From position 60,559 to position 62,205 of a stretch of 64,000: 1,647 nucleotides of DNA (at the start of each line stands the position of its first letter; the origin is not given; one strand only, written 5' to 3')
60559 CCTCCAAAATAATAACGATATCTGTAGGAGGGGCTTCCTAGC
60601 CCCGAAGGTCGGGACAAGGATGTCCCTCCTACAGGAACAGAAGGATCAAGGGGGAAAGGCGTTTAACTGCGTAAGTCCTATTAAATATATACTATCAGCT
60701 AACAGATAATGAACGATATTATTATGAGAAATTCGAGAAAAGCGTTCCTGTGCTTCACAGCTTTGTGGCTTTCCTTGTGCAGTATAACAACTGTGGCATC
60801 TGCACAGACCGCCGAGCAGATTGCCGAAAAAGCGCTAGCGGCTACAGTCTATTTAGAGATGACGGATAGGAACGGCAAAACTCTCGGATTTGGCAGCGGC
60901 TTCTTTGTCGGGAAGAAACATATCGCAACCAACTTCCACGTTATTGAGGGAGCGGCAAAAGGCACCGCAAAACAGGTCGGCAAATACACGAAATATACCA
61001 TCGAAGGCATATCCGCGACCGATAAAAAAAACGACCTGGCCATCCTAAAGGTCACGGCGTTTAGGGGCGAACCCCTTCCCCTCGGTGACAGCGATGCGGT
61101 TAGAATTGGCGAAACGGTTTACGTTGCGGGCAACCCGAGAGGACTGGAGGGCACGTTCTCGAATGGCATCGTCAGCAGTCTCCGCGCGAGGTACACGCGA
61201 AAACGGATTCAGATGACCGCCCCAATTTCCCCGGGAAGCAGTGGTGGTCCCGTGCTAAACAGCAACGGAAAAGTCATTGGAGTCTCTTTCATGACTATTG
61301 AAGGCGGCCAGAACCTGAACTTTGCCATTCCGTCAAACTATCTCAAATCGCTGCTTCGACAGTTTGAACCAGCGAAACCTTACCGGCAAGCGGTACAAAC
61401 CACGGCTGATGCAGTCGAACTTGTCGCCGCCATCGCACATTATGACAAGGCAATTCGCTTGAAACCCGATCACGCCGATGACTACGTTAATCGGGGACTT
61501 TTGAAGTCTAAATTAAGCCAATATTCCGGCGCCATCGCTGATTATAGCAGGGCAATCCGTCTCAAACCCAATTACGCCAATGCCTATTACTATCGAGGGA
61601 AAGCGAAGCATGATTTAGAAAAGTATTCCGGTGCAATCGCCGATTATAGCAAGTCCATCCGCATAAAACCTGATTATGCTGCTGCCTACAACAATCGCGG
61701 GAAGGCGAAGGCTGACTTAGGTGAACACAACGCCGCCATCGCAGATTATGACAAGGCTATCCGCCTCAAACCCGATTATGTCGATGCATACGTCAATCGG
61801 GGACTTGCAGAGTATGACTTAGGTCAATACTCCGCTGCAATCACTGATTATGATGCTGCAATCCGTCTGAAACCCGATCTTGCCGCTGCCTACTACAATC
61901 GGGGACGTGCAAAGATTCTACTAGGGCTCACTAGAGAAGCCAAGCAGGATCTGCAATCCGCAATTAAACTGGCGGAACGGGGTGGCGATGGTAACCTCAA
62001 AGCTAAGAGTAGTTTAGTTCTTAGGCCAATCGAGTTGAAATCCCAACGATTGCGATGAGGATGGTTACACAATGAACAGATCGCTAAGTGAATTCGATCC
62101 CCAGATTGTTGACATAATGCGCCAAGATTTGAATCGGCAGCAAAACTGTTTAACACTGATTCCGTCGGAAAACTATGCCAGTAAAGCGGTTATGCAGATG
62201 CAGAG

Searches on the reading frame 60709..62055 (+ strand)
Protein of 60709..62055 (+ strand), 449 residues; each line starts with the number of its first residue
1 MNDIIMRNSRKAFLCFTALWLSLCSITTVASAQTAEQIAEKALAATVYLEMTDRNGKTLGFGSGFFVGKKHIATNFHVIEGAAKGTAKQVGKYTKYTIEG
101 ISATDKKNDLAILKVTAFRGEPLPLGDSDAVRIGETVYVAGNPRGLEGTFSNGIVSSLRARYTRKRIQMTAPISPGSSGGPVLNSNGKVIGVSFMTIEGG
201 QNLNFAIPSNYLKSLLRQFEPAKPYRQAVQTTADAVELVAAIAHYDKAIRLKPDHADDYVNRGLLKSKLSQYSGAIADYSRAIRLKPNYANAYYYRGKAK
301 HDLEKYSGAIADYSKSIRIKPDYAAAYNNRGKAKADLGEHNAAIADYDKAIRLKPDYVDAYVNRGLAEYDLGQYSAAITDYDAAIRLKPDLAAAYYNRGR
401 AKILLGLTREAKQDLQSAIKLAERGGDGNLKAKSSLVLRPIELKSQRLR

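Call 49: search_protein_families(library=pfam, proteins=[window:60709-62055:+], max_evalue=0.00001)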
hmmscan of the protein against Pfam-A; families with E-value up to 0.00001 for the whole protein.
window:60709-62055:+ (449 aa): 12 families
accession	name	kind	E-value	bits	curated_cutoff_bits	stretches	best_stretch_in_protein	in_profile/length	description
PF13414.12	TPR_11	-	9.8e-43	144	26.8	4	365-401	1-37/42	TPR repeat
PF00515.34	TPR_1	-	3.5e-37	125.2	27.8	4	324-357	1-34/34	Tetratricopeptide repeat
PF13365.12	Trypsin_2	-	7.4e-30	105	27.6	1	62-192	1-144/144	Trypsin-like peptidase domain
PF13181.12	TPR_8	-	2.3e-26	90.1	25.7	1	324-357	1-34/34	Tetratricopeptide repeat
PF07719.23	TPR_2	-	1e-25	88.1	27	0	359-390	2-33/34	Tetratricopeptide repeat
PF13371.12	TPR_9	-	1.4e-23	83.1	35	2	340-392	11-63/73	Tetratricopeptide repeat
PF13431.12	TPR_17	-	1.3e-20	72.3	24.4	0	347-378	2-33/34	Tetratricopeptide repeat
PF13432.12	TPR_16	-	8.3e-17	61.7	32.7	2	330-390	3-63/65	Tetratricopeptide repeat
PF00089.32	Trypsin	-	2.5e-11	44.3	20.6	1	61-213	26-217/220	Trypsin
PF13424.12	TPR_12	-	1.4e-08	35.2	30.1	0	323-388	2-75/77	Tetratricopeptide repeat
PF13428.12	TPR_14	-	1.2e-06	29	23.5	0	359-400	2-43/44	Tetratricopeptide repeat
PF10516.15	SHNi-TPR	-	5.1e-06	26.4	21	0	373-388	16-31/38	SHNi-TPR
